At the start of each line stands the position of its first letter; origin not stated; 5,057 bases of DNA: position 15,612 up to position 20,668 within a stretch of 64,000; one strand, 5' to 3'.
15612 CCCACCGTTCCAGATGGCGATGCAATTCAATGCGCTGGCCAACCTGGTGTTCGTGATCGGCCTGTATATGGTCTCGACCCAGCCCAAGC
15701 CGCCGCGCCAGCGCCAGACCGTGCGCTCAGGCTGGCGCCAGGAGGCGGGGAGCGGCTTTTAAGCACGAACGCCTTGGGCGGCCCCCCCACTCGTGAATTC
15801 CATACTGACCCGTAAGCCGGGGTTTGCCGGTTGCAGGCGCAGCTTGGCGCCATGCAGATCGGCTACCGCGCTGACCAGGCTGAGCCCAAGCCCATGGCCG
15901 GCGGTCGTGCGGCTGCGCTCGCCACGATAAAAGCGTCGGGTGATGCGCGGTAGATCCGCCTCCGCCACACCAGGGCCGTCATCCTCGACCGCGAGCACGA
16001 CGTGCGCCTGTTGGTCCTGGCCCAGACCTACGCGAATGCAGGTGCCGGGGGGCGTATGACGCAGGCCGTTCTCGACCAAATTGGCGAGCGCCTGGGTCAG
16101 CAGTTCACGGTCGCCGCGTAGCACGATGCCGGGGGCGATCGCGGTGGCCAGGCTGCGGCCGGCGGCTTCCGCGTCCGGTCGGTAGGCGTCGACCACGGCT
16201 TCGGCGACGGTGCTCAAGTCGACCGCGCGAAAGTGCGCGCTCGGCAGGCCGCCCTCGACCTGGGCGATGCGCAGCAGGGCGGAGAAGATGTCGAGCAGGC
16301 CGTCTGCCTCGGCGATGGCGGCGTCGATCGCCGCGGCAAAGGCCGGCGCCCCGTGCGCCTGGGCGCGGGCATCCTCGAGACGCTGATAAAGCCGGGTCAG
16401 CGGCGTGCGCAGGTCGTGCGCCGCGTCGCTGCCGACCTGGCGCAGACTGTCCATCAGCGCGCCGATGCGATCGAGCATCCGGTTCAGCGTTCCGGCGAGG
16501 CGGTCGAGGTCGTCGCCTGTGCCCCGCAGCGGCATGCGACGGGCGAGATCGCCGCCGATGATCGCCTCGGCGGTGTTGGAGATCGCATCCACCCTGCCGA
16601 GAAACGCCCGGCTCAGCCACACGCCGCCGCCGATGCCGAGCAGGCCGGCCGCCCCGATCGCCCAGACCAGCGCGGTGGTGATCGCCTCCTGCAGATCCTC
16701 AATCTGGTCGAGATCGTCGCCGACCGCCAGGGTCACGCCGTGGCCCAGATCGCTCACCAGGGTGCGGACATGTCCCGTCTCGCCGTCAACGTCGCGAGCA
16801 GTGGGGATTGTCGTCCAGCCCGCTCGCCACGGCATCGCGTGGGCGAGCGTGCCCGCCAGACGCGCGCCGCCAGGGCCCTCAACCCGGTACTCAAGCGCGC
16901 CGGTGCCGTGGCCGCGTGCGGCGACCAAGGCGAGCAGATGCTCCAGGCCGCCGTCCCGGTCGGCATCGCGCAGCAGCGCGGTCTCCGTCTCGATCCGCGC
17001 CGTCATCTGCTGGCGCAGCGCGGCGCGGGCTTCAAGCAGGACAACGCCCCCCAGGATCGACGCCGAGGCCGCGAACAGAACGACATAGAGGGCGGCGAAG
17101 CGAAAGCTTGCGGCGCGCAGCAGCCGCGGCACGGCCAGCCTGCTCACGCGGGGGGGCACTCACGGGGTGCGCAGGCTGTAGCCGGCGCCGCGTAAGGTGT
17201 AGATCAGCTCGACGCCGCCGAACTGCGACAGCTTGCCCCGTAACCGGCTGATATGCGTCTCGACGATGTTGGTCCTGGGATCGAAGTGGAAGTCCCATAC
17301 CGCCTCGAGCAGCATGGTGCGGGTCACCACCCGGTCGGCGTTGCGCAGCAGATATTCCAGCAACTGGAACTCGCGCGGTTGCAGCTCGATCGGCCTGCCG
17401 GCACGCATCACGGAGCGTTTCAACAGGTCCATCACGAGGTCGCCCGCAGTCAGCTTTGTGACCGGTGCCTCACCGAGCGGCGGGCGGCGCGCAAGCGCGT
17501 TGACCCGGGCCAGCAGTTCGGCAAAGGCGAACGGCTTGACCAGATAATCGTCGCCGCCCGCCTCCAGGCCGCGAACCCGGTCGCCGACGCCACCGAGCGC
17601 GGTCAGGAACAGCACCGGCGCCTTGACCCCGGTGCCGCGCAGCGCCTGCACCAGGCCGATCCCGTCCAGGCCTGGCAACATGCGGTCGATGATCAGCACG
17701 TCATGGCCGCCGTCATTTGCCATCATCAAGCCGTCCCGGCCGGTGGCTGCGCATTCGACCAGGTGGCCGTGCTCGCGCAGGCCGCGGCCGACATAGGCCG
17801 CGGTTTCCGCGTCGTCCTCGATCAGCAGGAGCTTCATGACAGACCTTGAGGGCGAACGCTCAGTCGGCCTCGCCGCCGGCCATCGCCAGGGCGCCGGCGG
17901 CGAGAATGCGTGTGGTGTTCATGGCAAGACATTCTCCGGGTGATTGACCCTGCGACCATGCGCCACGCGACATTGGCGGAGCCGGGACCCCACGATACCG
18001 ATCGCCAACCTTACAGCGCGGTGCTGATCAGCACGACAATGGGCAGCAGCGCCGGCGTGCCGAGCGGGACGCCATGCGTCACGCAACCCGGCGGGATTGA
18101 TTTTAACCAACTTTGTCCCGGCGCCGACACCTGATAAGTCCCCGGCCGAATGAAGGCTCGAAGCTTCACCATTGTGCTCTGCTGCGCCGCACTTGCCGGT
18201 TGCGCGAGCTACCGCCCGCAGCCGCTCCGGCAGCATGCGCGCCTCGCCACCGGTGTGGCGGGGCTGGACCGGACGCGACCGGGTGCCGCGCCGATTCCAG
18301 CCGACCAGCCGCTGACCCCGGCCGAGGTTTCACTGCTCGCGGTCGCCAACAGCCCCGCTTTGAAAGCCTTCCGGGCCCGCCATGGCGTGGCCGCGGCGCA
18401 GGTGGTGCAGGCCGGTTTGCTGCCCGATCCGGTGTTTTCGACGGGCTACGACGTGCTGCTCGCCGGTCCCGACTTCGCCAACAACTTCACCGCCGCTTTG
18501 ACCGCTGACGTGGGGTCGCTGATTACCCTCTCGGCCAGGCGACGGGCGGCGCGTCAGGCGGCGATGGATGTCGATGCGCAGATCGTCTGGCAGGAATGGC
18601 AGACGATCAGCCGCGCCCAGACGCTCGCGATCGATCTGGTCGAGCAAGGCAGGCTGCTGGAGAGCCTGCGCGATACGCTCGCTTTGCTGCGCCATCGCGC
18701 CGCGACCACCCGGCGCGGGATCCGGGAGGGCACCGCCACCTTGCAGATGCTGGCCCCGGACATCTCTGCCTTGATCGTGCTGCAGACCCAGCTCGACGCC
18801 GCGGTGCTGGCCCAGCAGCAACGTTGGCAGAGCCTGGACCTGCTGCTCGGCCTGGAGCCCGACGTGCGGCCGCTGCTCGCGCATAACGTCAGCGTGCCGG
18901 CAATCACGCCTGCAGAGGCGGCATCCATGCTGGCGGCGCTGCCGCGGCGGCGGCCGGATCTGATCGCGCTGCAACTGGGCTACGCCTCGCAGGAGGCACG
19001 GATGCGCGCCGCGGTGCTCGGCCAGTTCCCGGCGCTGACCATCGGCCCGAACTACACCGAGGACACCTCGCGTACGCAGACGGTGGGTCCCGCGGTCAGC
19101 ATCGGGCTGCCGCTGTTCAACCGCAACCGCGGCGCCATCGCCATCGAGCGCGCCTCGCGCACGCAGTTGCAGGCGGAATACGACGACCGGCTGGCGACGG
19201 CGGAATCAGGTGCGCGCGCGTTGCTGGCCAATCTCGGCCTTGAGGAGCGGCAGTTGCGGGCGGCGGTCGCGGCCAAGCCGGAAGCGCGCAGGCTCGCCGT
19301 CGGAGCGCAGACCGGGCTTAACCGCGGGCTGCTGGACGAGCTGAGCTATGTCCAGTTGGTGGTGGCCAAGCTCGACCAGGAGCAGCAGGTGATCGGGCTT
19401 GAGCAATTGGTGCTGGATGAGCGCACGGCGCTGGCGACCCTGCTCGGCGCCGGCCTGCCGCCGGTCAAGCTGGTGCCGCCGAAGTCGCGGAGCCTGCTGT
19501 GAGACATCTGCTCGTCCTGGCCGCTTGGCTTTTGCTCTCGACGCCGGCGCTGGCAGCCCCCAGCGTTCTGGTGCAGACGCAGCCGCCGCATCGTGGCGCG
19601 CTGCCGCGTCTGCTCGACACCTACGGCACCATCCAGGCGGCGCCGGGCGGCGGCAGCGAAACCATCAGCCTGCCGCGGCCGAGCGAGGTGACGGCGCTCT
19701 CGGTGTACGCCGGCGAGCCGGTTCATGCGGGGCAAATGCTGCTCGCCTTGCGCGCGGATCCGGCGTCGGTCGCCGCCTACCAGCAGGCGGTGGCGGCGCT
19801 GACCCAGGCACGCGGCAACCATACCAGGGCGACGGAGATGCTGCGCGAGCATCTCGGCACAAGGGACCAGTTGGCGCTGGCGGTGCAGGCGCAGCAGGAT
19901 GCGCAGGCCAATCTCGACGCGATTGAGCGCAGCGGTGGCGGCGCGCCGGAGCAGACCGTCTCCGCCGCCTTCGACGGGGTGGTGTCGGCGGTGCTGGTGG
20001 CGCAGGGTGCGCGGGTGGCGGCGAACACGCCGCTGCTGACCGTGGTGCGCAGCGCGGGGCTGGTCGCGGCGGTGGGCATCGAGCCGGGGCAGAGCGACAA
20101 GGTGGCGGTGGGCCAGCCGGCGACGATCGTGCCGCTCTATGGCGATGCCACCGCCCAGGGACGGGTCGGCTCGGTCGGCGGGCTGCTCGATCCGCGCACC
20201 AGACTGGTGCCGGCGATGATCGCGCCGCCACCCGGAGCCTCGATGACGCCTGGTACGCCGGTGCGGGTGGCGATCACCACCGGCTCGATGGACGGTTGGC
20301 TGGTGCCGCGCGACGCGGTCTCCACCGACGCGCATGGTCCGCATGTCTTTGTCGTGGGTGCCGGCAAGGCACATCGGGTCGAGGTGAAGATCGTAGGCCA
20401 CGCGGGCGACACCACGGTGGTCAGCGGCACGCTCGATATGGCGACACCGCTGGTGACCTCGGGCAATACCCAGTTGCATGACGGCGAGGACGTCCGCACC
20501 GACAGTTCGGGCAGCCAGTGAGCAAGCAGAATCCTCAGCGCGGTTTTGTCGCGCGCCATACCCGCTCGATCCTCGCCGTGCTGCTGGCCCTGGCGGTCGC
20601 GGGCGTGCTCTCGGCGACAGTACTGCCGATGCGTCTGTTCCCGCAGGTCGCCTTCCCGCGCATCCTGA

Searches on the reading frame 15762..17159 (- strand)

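Call 13: search_protein_families(library=pfam, proteins=[window:15762-17159:-], max_evalue=0.001)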
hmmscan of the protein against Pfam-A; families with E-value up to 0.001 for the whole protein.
window:15762-17159:- (466 aa): 3 families
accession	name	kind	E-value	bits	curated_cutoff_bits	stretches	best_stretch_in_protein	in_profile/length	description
PF02518.31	HATPase_c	-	8.8e-24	84.5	26.4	1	349-453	1-105/111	Histidine kinase-, DNA gyrase B-, and HSP90-like ATPase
PF00672.30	HAMP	-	7.8e-08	33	25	1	181-232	1-51/53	HAMP domain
PF00512.31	HisKA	-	1.9e-05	25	26.9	1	239-304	2-66/66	His Kinase A (phospho-acceptor) domain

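Call 50: search_protein_families(library=ncbifam, proteins=[window:15762-17159:-], max_evalue=0.00001)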
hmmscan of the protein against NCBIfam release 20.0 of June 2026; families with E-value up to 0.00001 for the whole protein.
window:15762-17159:- (466 aa): 56 families (the best 25 are shown)
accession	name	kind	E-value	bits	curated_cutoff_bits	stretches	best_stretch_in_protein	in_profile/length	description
TIGR01386.1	cztS_silS_copS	subfamily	4.2e-52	177.7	292.55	1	17-445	8-446/457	heavy metal sensor histidine kinase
NF012163.2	BaeS_SmeS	equivalog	1.6e-37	129.5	500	1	166-455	167-456/457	sensor histidine kinase efflux regulator BaeS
TIGR02966.1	phoR_proteo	equivalog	3.1e-36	125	334.2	1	244-443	119-320/333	phosphate regulon sensor histidine kinase PhoR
NF008312.0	PRK11100.1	equivalog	7.7e-33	114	356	1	153-454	177-471/477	two-component system sensor histidine kinase CreC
NF008025.0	PRK10755.1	equivalog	9e-33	113.4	314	1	217-455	121-354/362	two-component system sensor histidine kinase PmrB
NF007898.0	PRK10604.1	equivalog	1.2e-32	113.7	478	1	177-451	152-417/433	two-component system sensor histidine kinase RstB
NF007837.0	PRK10549.1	equivalog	2.8e-30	105.5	603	1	166-455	167-456/466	envelope stress sensor histidine kinase BaeS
NF046044.1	PnpS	equivalog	6.9e-30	104.3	400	1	245-443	176-376/390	two-component system histidine kinase PnpS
NF007007.0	PRK09470.1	equivalog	9.6e-29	100.6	486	1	180-453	186-455/463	envelope stress sensor histidine kinase CpxA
NF007004.0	PRK09467.1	equivalog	1.8e-28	99.5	415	1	156-455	150-434/440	two-component system sensor histidine kinase EnvZ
NF041735.1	hist_kin_RppB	equivalog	2.2e-28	99.2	400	1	239-443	216-424/438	two-component system sensor histidine kinase RppB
NF007664.1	PRK10337.1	equivalog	2.4e-27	95.7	475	1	220-447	211-433/442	quorum sensing histidine kinase QseC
NF033092.0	HK_WalK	equivalog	2.9e-27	95.5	725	1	240-443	373-579/594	cell wall metabolism sensor histidine kinase WalK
NF045900.1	HisKinCpxALeg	equivalog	3.4e-27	95.3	800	1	190-451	180-445/451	two-component system sensor histidine kinase CpxA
NF045903.1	CuHisKinLciSLeg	equivalog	3.9e-27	95.6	700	1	177-444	77-344/357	copper-responsive two-component system sensor histidine kinase LciS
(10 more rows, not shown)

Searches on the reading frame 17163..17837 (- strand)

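Call 13: search_protein_families(library=pfam, proteins=[window:17163-17837:-], max_evalue=0.001)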
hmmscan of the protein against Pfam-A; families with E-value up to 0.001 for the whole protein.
window:17163-17837:- (225 aa): 2 families
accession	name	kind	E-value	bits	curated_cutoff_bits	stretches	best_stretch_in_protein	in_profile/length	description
PF00486.34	Trans_reg_C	-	1.2e-24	86.6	26.2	1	147-222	1-77/77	Transcriptional regulatory protein, C terminal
PF00072.30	Response_reg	-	4e-20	72.5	30.2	1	4-113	2-111/111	Response regulator receiver domain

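Call 50: search_protein_families(library=ncbifam, proteins=[window:17163-17837:-], max_evalue=0.00001)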
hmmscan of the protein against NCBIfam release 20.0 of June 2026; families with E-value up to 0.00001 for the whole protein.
window:17163-17837:- (225 aa): 72 families (the best 25 are shown)
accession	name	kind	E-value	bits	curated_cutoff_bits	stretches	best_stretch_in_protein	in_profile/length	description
TIGR01387.1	cztR_silR_copR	subfamily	2.7e-68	229.8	279.2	1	3-222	1-218/218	heavy metal response regulator transcription factor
NF008567.0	PRK11517.1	equivalog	4e-59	199.7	353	1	1-223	1-219/223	response regulator transcription factor HprR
NF007346.1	PRK09836.1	equivalog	6e-59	199.6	420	1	1-225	1-224/227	copper/silver response regulator transcription factor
NF041734.1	resp_reg_RppA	equivalog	1.2e-53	181.8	250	1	1-223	1-228/229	two-component system response regulator RppA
TIGR02154.1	PhoB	equivalog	9.8e-51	172.2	296.2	1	2-222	4-225/226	phosphate regulon transcriptional regulator PhoB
NF041733.1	resp_reg_CseB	equivalog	5.1e-49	166.7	350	1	2-223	2-227/228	two-component system response regulator CseB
NF040689.1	MtrAB_MtrA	equivalog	4.6e-48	163.5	300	1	4-221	2-217/219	MtrAB system response regulator MtrA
NF007928.2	PRK10643.1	equivalog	1e-47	162.5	330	1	1-222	1-216/216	two-component system response regulator PmrA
NF045944.1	ResRegRpaBCyano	equivalog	4.3e-45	153.9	330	1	4-223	1-228/229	response regulator transcription factor RpaB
NF045914.1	RespRegNblR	equivalog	3e-43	148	300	1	3-224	9-227/228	response regulator transcription factor NblR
NF012023.0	PRK15479.1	equivalog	7.5e-43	146.6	337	1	1-223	1-218/224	transcriptional regulator TctD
NF045991.1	RespRegCtrARhodob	equivalog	2.8e-42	145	350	1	1-225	1-224/224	response regulator transcription factor CtrA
NF007663.1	PRK10336.1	equivalog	7.3e-42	143.6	345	1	1-222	1-216/219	quorum sensing response regulator transcription factor QseB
NF008296.0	PRK11083.1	equivalog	8.8e-42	143.1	273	1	2-223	5-226/228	two-component system response regulator CreB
NF053854.1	RespRegPhoBBctds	equivalog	6.7e-38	130.3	270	1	3-222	1-224/225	two-component system response regulator PhoB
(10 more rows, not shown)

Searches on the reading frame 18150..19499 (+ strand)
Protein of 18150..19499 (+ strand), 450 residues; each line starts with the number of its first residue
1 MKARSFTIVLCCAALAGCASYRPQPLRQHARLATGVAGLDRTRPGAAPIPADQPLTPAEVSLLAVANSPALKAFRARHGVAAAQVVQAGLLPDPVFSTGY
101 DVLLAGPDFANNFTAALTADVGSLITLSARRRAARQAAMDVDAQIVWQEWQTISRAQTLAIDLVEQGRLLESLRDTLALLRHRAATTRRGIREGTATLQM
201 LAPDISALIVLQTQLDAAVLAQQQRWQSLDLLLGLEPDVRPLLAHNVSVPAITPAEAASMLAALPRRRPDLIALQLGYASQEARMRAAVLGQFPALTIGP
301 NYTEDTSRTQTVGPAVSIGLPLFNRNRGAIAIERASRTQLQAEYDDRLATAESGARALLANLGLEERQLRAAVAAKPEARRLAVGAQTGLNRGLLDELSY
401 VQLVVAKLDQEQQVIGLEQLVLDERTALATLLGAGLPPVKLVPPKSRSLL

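Call 13: search_protein_families(library=pfam, proteins=[window:18150-19499:+], max_evalue=0.001)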
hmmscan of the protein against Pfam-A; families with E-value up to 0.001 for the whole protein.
window:18150-19499:+ (450 aa): 1 family
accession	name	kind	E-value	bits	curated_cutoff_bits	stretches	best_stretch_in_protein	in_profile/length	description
PF02321.23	OEP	-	3.6e-18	66.5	22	2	267-433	11-187/187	Outer membrane efflux protein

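Call 50: search_protein_families(library=ncbifam, proteins=[window:18150-19499:+], max_evalue=0.00001)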
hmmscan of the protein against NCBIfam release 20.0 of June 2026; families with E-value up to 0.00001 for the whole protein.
window:18150-19499:+ (450 aa): 1 family
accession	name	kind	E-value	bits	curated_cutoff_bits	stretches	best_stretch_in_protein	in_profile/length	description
NF045679.1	DiMtlExpIhpA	equivalog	5e-06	25.4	650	1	53-345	29-324/424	divalent metal ion exporter subunit IhpA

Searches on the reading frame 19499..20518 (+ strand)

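Call 13: search_protein_families(library=pfam, proteins=[window:19499-20518:+], max_evalue=0.001)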
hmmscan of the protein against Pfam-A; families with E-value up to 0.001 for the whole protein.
window:19499-20518:+ (340 aa): 4 families
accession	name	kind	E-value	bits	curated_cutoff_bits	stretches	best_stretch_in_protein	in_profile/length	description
PF16576.10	HlyD_D23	-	6.7e-14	52.1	30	1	62-237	28-195/214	Barrel-sandwich domain of CusB or HlyD membrane-fusion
PF13437.12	HlyD_3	-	2.4e-09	38.3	22.2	1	153-246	1-96/106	HlyD family secretion protein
PF13533.13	Biotin_lipoyl_2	-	1.5e-06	28.3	29.8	0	152-175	1-24/32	Biotin-lipoyl like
PF00364.28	Biotin_lipoyl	-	4.7e-06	26.8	22.1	0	153-181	44-72/73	Biotin-requiring enzyme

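Call 50: search_protein_families(library=ncbifam, proteins=[window:19499-20518:+], max_evalue=0.00001)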
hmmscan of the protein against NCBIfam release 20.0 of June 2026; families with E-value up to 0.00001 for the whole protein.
window:19499-20518:+ (340 aa): 4 families
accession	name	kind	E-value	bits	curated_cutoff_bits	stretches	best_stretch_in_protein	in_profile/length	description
TIGR01730.1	RND_mfp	subfamily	3.3e-34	118.3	94.9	1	63-333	36-320/322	efflux RND transporter periplasmic adaptor subunit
TIGR00999.1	8a0102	subfamily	5.5e-15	55.2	319.3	1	72-314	1-258/271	CzcB/NccB family metal efflux transporter periplasmic adaptor subunit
TIGR00998.1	8a0101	subfamily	1.5e-08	34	390.8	1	94-239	155-294/334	EmrA/EmrK family multidrug efflux transporter periplasmic adaptor subunit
NF011715.0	PRK15136.1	equivalog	5.7e-06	25.2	563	1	154-224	218-290/390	multidrug efflux MFS transporter periplasmic adaptor subunit EmrA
